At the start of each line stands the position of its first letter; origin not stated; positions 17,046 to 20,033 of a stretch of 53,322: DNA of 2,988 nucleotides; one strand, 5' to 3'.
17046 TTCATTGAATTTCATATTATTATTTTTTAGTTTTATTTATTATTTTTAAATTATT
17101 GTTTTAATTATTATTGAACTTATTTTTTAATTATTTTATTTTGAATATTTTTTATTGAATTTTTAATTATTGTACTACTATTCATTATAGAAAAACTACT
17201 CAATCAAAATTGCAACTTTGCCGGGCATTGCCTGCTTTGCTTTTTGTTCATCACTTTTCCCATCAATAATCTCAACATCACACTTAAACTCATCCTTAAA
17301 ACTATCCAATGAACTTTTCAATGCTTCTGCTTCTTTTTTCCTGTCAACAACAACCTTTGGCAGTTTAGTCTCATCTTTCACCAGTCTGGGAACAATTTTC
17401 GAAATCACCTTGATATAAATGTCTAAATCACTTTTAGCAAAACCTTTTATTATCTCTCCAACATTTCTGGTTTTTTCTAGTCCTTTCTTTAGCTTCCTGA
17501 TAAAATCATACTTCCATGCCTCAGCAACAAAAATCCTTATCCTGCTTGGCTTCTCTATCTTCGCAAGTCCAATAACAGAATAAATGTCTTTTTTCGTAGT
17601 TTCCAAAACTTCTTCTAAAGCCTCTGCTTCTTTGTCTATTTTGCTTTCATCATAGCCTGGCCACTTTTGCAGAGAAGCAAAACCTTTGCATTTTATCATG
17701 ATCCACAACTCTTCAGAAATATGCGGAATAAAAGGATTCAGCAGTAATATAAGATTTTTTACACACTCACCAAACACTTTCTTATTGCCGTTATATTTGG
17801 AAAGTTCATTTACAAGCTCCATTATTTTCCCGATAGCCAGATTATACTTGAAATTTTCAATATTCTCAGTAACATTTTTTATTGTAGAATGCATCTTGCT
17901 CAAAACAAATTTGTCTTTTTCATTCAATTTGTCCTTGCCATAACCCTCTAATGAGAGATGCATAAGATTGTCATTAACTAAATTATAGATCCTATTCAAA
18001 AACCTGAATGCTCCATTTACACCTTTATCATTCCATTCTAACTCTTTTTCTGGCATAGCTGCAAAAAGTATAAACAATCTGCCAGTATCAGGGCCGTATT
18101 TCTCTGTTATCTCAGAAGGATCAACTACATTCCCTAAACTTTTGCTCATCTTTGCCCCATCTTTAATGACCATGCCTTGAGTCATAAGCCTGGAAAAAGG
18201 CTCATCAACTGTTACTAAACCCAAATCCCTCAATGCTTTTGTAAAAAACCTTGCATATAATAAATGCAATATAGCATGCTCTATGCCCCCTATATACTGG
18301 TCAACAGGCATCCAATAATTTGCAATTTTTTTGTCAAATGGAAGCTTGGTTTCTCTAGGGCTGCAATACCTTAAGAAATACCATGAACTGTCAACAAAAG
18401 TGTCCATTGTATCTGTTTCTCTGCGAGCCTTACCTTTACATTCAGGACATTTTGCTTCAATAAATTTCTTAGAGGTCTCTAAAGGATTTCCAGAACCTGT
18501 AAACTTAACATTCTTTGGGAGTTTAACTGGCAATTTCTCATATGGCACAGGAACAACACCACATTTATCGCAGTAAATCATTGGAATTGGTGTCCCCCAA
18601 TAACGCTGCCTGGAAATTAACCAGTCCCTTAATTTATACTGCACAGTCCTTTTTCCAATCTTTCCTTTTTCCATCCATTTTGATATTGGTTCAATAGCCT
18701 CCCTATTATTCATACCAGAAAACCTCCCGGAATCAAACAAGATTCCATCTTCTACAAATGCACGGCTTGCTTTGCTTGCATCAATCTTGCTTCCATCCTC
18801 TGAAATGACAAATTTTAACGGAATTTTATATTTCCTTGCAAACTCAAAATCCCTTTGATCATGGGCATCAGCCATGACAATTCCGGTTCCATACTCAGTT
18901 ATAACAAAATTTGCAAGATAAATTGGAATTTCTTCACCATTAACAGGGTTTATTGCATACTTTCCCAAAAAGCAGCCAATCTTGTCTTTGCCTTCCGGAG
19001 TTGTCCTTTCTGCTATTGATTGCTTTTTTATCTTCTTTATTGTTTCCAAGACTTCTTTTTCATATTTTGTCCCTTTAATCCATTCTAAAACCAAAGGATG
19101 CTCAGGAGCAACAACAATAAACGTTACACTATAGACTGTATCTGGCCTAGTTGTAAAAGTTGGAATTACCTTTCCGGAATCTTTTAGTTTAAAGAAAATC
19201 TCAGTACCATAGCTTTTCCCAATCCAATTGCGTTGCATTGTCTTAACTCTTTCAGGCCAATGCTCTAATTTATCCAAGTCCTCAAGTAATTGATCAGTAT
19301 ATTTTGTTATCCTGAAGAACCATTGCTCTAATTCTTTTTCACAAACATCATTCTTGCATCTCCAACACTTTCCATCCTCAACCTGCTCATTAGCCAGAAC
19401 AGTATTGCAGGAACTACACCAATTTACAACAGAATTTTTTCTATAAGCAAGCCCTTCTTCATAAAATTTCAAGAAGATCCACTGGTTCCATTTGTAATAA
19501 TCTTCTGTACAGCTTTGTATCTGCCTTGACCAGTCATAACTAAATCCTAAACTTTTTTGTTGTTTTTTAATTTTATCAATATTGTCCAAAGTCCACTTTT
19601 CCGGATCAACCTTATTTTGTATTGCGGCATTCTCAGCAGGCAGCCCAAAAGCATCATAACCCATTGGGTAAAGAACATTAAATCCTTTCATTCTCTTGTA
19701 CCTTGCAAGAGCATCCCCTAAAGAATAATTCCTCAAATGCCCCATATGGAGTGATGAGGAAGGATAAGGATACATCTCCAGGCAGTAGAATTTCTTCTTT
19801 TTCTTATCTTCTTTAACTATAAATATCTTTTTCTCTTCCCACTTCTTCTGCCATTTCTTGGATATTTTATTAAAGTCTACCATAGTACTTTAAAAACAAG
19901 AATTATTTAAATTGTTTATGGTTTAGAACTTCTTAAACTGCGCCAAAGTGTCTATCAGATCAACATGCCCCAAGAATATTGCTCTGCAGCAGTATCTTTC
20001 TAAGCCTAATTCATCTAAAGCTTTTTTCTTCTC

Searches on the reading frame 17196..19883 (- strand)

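Call 13: search_protein_families(library=pfam, proteins=[window:17196-19883:-])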
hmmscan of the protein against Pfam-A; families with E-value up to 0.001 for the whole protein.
window:17196-19883:- (895 aa): 5 families
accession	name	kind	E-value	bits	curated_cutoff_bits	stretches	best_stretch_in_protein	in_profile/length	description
PF13603.12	tRNA-synt_1_2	-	5.4e-60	202.5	25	1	218-405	1-185/185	Leucyl-tRNA synthetase, editing domain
PF00133.28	tRNA-synt_1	-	1.2e-58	199.3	22.7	2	10-223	1-227/414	tRNA synthetases class I (I, L, M and V)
PF09334.17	tRNA-synt_1g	-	3.2e-35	122.1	20.1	2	38-179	7-145/391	tRNA synthetases class I (M)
PF08264.19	Anticodon_1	-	3.4e-22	79.4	25.1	1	657-771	1-133/148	Anticodon-binding domain of tRNA ligase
PF01406.26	tRNA-synt_1e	-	2.2e-07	31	27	1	565-621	240-295/301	tRNA synthetases class I (C) catalytic domain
